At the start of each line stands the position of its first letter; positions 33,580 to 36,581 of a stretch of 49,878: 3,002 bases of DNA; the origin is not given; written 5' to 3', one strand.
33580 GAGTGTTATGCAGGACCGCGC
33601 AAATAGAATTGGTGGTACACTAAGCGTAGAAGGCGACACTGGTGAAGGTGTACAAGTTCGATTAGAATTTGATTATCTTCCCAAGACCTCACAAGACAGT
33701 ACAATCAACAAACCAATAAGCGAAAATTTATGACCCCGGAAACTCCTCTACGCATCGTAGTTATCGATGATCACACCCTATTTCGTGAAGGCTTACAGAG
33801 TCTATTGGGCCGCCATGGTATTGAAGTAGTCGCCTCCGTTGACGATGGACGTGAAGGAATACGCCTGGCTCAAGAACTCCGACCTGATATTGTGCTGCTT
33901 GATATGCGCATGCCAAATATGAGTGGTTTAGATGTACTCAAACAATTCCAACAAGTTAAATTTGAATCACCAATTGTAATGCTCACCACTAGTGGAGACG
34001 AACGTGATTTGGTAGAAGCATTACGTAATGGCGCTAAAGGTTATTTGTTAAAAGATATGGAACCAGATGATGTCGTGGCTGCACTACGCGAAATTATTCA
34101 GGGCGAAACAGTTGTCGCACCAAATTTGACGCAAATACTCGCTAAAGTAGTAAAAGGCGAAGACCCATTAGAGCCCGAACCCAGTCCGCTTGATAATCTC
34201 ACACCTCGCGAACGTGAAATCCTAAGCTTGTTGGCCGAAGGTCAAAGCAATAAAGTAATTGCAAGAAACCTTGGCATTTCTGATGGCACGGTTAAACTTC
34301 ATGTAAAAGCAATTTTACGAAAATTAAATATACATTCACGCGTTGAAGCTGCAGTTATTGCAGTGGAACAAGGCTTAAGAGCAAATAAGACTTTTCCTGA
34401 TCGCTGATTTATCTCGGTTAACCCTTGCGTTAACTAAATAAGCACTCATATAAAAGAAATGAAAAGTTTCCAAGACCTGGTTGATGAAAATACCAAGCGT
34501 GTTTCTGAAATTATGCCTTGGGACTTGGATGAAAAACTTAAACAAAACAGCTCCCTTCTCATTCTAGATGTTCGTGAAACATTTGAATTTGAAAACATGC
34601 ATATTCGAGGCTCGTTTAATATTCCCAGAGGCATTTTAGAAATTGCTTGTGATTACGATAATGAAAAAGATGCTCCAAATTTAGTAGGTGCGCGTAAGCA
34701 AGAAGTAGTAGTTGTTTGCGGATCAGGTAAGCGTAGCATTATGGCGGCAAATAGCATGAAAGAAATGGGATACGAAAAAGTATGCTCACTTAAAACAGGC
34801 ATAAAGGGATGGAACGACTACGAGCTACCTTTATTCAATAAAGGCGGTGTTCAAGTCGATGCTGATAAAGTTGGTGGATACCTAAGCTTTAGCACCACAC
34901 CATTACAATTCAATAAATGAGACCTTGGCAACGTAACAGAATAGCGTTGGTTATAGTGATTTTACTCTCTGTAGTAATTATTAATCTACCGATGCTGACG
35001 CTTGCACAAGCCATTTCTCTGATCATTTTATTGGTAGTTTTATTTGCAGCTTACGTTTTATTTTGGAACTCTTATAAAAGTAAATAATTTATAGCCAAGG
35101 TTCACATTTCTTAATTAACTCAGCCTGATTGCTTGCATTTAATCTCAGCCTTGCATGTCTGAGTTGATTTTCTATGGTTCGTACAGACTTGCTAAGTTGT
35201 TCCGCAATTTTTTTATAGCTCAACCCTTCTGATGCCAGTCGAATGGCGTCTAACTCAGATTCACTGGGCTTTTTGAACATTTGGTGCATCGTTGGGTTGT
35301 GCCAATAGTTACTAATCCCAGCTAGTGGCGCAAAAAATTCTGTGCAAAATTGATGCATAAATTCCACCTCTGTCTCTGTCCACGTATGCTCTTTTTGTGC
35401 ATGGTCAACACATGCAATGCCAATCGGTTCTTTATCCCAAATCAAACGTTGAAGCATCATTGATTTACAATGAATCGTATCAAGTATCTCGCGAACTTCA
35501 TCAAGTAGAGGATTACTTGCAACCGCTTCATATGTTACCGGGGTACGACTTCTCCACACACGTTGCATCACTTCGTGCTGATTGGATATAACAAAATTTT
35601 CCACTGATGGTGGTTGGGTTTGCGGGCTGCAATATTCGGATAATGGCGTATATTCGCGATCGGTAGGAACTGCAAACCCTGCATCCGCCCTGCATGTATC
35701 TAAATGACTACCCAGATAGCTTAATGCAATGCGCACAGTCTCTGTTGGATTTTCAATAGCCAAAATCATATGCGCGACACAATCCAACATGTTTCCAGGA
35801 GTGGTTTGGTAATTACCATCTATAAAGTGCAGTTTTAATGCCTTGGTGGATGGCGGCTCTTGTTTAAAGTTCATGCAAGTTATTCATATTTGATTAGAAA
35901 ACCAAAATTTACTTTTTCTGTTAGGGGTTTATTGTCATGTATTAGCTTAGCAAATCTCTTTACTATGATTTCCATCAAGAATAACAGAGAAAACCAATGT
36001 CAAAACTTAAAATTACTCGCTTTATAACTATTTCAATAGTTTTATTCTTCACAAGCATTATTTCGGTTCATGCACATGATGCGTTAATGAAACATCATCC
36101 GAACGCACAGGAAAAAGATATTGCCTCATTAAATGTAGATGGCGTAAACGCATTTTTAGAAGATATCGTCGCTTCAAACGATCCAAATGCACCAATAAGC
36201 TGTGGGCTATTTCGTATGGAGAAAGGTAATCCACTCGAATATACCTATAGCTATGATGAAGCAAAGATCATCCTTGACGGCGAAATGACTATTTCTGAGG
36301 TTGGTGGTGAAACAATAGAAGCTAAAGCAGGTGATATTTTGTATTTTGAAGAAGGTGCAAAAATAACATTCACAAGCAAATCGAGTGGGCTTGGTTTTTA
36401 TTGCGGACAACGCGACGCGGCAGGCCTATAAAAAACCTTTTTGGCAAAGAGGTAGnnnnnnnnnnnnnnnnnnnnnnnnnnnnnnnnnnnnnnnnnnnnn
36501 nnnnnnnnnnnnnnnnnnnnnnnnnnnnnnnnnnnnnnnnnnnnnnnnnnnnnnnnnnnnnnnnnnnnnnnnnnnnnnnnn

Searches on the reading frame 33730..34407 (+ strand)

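Call 116: search_protein_families(library=pfam, proteins=[window:33730-34407:+], max_evalue=0.0001)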
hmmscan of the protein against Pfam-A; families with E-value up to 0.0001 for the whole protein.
window:33730-34407:+ (225 aa): 5 families
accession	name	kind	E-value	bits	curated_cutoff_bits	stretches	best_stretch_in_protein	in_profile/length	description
PF00072.30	Response_reg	-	1e-30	106.6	30.2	1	9-119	1-110/111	Response regulator receiver domain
PF00196.25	GerE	-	7e-23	80.5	23.5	1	155-211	1-57/57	Bacterial regulatory proteins, luxR family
PF08281.18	Sigma70_r4_2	-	2.7e-08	33.8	25.7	1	154-199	8-54/54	Sigma-70, region 4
PF04545.22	Sigma70_r4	-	1.9e-06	27.7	24.1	1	154-199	2-48/50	Sigma-70, region 4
PF13936.12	HTH_38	-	3.7e-05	23.8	27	1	157-189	5-38/44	Helix-turn-helix domain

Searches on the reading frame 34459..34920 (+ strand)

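Call 116: search_protein_families(library=pfam, proteins=[window:34459-34920:+], max_evalue=0.0001)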
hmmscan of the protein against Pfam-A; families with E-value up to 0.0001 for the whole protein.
window:34459-34920:+ (153 aa): 1 family
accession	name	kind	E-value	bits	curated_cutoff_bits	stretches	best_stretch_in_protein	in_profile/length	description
PF00581.25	Rhodanese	-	1.2e-17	64.6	22.2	1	23-119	5-100/102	Rhodanese-like domain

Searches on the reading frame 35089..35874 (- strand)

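Call 116: search_protein_families(library=pfam, proteins=[window:35089-35874:-], max_evalue=0.0001)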
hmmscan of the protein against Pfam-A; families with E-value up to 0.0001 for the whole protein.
window:35089-35874:- (261 aa): 4 families
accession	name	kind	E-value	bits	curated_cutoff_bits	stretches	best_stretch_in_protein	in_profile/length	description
PF08281.18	Sigma70_r4_2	-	7.2e-07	29.2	25.7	1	216-245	25-54/54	Sigma-70, region 4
PF00196.25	GerE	-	5.9e-06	26.3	23.5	1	205-255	5-55/57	Bacterial regulatory proteins, luxR family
PF01590.32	GAF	-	2.8e-05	25.1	22.4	1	88-178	41-127/133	GAF domain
PF13185.12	GAF_2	-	7.2e-05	23.5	28.6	0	42-178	3-129/136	GAF domain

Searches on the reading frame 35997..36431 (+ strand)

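Call 116: search_protein_families(library=pfam, proteins=[window:35997-36431:+], max_evalue=0.0001)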
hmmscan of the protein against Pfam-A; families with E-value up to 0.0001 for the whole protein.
window:35997-36431:+ (144 aa): 3 families
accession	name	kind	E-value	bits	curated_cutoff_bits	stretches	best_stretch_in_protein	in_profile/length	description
PF06249.18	EutQ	-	1.1e-08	35.4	21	1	55-130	66-138/152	Ethanolamine utilisation protein EutQ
PF05899.18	Cupin_3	-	1.3e-08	34.9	23.5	1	66-127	6-66/74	EutQ-like cupin domain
PF07883.17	Cupin_2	-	3.4e-06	27.1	27.2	1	86-123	18-54/70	Cupin domain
